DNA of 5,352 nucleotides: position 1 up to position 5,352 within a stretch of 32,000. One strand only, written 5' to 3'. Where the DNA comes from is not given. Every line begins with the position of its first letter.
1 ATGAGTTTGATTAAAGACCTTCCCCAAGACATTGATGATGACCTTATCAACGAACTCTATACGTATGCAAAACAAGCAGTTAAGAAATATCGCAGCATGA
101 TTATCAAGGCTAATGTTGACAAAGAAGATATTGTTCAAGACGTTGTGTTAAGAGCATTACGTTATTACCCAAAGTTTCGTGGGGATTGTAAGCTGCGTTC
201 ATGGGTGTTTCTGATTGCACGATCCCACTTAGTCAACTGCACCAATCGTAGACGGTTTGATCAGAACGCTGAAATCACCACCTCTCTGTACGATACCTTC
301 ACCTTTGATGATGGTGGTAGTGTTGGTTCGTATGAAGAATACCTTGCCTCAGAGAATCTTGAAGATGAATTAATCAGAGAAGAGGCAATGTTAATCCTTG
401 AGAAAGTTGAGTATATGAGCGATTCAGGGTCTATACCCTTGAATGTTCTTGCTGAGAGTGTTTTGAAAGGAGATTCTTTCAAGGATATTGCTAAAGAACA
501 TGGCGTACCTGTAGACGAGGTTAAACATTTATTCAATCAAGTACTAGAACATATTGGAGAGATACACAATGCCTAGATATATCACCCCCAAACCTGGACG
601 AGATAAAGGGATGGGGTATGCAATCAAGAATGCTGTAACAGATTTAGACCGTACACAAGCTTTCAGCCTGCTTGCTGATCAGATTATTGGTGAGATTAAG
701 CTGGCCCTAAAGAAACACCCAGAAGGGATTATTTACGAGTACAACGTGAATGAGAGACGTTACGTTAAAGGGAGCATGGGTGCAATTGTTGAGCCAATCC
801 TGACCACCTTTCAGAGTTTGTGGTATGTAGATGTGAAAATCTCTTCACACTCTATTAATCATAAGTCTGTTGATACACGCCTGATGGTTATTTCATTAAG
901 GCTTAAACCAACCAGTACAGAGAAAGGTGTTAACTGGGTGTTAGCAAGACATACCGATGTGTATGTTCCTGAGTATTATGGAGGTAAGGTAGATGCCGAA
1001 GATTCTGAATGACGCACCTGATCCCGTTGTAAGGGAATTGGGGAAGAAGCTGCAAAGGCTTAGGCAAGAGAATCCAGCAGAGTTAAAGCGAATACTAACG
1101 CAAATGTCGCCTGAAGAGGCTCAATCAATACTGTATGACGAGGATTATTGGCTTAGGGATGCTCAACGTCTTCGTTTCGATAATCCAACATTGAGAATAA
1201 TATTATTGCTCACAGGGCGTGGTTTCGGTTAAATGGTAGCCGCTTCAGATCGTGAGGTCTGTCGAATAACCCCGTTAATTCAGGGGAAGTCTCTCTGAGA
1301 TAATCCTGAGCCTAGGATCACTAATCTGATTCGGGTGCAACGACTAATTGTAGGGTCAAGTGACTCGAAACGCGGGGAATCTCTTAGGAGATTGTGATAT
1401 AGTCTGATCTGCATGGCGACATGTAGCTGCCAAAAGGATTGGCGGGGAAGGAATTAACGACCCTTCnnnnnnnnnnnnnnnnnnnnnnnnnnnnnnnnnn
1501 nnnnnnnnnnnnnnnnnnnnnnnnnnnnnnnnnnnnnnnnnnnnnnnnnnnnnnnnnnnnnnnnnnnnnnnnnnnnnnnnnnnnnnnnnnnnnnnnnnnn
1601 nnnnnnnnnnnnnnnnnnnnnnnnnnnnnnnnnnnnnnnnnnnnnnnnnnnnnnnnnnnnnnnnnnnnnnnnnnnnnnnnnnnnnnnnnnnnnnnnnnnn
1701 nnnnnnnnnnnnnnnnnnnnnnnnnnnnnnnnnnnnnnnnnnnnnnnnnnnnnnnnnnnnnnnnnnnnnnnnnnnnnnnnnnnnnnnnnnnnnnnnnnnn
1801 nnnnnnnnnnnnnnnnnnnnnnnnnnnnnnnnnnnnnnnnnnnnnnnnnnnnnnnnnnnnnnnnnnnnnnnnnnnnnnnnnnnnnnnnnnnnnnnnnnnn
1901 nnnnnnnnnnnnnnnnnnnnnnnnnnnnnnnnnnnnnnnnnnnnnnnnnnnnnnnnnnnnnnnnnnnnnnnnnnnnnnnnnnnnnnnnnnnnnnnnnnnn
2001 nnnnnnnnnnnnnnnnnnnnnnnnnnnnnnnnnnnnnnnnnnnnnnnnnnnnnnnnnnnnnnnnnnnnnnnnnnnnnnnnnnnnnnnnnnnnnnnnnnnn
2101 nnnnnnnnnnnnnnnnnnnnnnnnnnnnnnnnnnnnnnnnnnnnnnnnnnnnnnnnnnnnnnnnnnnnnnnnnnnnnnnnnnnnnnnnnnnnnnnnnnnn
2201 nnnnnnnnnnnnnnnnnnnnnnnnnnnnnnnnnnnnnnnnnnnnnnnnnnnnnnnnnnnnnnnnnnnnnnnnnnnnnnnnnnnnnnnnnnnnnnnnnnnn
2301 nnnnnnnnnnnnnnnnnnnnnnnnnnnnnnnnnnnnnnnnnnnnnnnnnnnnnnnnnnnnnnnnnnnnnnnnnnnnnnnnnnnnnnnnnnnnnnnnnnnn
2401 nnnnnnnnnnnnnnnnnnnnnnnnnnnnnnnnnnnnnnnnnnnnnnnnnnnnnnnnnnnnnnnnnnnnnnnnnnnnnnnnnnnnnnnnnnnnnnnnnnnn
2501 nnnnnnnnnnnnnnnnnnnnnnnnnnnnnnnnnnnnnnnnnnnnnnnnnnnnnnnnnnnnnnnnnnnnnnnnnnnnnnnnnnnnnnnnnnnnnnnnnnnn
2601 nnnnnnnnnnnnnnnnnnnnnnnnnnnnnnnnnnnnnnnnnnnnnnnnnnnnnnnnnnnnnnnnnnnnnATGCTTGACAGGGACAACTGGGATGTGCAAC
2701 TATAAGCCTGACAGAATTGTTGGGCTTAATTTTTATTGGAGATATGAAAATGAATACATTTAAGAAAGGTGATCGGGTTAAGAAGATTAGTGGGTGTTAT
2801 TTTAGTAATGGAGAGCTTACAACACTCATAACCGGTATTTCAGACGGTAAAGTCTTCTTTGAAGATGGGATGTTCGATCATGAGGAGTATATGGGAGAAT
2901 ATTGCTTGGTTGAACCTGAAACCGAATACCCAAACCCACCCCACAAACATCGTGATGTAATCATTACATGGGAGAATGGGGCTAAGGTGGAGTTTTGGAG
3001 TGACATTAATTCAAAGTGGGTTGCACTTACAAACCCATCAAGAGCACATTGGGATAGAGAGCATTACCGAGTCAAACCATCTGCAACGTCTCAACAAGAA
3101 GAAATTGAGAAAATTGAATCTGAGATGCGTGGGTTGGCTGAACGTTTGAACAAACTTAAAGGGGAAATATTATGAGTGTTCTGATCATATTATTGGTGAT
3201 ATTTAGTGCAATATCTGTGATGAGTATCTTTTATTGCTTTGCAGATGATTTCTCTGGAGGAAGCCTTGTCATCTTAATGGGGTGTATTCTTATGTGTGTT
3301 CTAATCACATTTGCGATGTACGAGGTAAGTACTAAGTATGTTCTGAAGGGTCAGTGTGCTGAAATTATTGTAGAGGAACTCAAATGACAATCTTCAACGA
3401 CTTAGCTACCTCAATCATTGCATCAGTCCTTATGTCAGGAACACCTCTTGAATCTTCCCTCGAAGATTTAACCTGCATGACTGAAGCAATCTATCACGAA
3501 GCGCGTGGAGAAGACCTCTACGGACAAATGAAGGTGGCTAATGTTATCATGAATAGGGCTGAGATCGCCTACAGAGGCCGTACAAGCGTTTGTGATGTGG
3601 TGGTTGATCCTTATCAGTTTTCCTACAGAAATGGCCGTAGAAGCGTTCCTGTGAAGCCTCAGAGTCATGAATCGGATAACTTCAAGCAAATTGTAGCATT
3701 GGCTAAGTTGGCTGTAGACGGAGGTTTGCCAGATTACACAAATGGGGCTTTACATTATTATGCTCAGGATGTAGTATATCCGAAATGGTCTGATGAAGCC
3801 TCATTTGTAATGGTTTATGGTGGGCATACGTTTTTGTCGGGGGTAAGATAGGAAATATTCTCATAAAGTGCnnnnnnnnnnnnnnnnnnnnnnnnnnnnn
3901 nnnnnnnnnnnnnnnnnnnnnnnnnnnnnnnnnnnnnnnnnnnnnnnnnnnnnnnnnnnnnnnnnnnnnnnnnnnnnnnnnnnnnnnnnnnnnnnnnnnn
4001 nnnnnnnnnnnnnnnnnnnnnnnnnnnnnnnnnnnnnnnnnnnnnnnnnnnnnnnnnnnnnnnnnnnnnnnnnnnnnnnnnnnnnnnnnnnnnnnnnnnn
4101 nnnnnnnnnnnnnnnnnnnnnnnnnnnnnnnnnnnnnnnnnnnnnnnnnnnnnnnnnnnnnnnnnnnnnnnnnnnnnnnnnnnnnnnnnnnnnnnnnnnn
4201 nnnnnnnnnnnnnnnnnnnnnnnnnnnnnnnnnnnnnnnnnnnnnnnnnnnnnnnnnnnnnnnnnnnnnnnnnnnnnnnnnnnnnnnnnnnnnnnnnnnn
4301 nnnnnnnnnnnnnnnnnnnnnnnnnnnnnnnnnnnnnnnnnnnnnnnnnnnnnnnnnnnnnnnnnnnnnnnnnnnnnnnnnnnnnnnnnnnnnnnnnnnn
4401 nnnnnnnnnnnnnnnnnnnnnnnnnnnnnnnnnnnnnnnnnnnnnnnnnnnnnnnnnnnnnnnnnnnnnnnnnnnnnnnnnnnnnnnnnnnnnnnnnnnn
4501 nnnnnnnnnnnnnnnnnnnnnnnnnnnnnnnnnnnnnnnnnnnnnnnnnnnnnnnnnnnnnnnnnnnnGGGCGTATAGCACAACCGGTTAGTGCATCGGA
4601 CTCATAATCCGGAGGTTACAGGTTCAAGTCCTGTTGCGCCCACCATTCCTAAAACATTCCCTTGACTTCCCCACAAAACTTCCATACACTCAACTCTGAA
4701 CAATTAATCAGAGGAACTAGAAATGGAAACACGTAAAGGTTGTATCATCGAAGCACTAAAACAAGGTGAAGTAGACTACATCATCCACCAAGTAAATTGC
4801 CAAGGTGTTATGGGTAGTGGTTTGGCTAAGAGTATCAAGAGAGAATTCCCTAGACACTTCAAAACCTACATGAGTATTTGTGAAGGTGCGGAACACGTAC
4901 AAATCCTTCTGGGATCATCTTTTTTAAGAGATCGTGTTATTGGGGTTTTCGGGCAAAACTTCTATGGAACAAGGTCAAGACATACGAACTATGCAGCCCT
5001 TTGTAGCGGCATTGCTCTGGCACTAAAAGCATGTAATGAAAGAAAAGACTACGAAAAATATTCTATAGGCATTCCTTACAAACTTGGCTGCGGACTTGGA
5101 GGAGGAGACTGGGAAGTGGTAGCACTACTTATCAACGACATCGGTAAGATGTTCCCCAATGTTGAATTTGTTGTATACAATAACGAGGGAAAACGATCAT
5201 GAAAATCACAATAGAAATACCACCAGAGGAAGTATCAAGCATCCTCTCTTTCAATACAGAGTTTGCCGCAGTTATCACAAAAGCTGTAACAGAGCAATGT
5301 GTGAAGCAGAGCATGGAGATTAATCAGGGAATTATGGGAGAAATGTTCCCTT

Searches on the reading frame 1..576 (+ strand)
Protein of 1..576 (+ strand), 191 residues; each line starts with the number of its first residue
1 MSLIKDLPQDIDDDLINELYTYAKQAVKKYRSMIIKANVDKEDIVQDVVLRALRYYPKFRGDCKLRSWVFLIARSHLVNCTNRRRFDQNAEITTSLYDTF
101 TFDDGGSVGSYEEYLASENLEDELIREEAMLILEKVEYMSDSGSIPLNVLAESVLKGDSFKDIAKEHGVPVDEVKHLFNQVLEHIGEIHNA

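Call 13: search_protein_families(library=phrogs, proteins=[window:1-576:+], max_evalue=0.001)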
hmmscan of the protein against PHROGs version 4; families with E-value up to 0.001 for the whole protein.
window:1-576:+ (191 aa): 2 families
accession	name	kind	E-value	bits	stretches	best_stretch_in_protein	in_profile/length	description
phrog_1740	-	transcription regulation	2.4e-27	96.7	1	13-189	56-216/567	RNA polymerase sigma factor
phrog_9005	-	unknown function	4.6e-05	24.6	1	79-187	12-110/113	-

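Call 50: search_protein_families(library=ncbifam, proteins=[window:1-576:+], max_evalue=0.01)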
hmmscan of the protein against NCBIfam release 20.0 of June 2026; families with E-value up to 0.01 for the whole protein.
window:1-576:+ (191 aa): 53 families (the best 25 are shown)
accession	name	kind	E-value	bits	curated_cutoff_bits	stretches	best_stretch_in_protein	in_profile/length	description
TIGR02937.1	sigma70-ECF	superfamily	1.4e-10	41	42.9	1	15-185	2-161/165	sigma-70 family RNA polymerase sigma factor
TIGR02985.1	Sig70_bacteroi1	subfamily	1.5e-09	38.3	126.4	1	17-185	4-158/162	RNA polymerase sigma-70 factor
NF007220.0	PRK09639.1-5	equivalog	1.4e-08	34.8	260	1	14-86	3-75/181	RNA polymerase sigma factor SigX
TIGR02989.1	Sig-70_gvs1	subfamily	2.3e-08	34.1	124.55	1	19-97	6-83/158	RNA polymerase sigma-70 factor, Rhodopirellula/Verrucomicrobium family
TIGR02939.1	RpoE_Sigma70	equivalog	6.1e-08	32.9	236.15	1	24-176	30-173/190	RNA polymerase sigma factor RpoE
NF009185.0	PRK12533.1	equivalog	7.8e-08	32.2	248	1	39-105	54-119/231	RNA polymerase sigma factor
NF007227.0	PRK09645.1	subfamily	7.9e-08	32.4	202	1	10-175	9-156/177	sigma-70 family RNA polymerase sigma factor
NF008888.0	PRK11922.1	equivalog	9.8e-08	31.9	204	1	33-135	49-144/231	RNA polymerase sigma factor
NF006089.0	PRK08241.1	subfamily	1.5e-07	30.9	240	1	38-90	46-99/343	RNA polymerase subunit sigma-70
TIGR02959.1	SigZ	equivalog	2.1e-07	31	168.65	1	24-84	5-65/170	RNA polymerase sigma factor SigZ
TIGR02960.1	SigX5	hypoth_equivalog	2.3e-07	30.3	264.75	1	25-85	16-76/322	RNA polymerase sigma-70 factor, TIGR02960 family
NF009182.0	PRK12530.1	subfamily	4.1e-07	29.6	264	1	27-133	22-130/193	RNA polymerase sigma factor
NF007215.0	PRK09637.1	equivalog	4.7e-07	30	212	1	18-170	5-135/181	RNA polymerase sigma factor SigZ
NF009166.1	PRK12513.1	equivalog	8.6e-07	28.8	206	1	16-93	24-101/193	RNA polymerase sigma factor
NF007222.0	PRK09640.1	equivalog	1.5e-06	27.9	194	1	17-90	29-102/188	RNA polymerase sigma factor SigX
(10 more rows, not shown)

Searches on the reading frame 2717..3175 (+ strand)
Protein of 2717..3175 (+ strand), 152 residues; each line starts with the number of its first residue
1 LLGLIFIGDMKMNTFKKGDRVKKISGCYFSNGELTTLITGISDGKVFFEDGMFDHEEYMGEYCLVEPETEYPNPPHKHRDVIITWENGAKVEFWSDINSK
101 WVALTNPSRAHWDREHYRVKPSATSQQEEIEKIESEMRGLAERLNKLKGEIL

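Call 13: search_protein_families(library=phrogs, proteins=[window:2717-3175:+], max_evalue=0.001)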
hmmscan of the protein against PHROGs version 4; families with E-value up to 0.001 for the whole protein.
window:2717-3175:+ (152 aa): 2 families
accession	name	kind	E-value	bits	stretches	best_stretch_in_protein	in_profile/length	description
phrog_13152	-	unknown function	7.2e-49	167.1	1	9-151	3-148/171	-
phrog_21668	-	unknown function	0.00033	21.6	0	80-124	11-56/171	-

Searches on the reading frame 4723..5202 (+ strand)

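Call 13: search_protein_families(library=phrogs, proteins=[window:4723-5202:+], max_evalue=0.001)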
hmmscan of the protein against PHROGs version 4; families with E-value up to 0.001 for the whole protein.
window:4723-5202:+ (159 aa): 2 families
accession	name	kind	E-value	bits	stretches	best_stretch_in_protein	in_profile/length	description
phrog_335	-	other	3.8e-38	132.7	1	1-156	56-207/422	phosphatase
phrog_30914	-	unknown function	9.1e-09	35.7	1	18-140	15-136/371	-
